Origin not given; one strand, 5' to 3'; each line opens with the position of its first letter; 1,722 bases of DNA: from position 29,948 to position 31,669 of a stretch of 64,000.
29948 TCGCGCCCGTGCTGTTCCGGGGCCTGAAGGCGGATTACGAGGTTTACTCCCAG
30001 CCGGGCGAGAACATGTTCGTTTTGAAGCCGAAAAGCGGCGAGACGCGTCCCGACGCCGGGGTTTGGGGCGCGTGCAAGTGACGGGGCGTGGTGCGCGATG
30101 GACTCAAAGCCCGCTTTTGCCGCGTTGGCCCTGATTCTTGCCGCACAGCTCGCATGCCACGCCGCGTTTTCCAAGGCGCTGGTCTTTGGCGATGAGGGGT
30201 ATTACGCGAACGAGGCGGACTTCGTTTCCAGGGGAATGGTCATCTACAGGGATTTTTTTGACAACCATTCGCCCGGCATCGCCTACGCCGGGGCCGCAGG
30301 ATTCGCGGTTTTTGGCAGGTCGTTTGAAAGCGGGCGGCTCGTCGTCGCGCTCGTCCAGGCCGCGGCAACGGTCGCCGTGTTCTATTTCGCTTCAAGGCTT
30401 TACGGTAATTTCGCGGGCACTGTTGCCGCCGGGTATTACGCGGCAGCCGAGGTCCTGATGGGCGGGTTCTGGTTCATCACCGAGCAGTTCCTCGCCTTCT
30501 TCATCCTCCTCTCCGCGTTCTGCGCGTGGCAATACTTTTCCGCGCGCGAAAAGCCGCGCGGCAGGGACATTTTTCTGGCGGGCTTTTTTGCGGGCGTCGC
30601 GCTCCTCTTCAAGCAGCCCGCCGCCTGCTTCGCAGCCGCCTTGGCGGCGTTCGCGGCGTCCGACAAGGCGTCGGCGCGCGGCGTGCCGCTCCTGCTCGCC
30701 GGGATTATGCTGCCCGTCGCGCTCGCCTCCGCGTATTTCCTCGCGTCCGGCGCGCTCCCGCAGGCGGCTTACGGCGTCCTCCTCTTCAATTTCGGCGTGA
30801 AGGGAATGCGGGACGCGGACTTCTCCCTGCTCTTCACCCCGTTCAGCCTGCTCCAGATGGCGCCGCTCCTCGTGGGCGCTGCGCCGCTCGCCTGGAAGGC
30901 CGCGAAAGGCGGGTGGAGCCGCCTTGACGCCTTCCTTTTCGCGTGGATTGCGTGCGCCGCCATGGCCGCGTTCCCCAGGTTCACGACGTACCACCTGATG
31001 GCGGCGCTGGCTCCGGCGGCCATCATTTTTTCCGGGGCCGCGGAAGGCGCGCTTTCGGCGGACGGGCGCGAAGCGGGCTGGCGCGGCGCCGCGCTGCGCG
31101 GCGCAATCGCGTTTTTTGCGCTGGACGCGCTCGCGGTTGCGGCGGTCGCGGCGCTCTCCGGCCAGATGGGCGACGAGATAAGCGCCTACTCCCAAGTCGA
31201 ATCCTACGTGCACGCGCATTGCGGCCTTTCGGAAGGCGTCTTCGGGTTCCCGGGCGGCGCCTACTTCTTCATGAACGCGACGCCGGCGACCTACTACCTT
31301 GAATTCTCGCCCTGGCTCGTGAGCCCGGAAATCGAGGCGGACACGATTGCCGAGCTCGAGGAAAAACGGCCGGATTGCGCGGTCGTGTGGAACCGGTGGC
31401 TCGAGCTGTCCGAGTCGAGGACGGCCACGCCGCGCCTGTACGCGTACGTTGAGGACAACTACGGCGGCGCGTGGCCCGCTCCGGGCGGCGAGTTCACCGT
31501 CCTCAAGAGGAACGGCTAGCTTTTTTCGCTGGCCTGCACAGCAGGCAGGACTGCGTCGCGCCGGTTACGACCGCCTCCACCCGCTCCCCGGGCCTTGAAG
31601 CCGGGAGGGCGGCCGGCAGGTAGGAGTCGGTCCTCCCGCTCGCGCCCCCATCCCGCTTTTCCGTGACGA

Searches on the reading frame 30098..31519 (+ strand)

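Call 14: search_protein_families(library=pfam, proteins=[window:30098-31519:+], max_evalue=0.0001)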
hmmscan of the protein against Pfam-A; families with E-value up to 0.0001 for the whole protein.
window:30098-31519:+ (473 aa): 1 family
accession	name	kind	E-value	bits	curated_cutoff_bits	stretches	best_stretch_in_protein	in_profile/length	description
PF13231.12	PMT_2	-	4.3e-14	53.5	26.1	1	56-206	1-152/160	Dolichyl-phosphate-mannose-protein mannosyltransferase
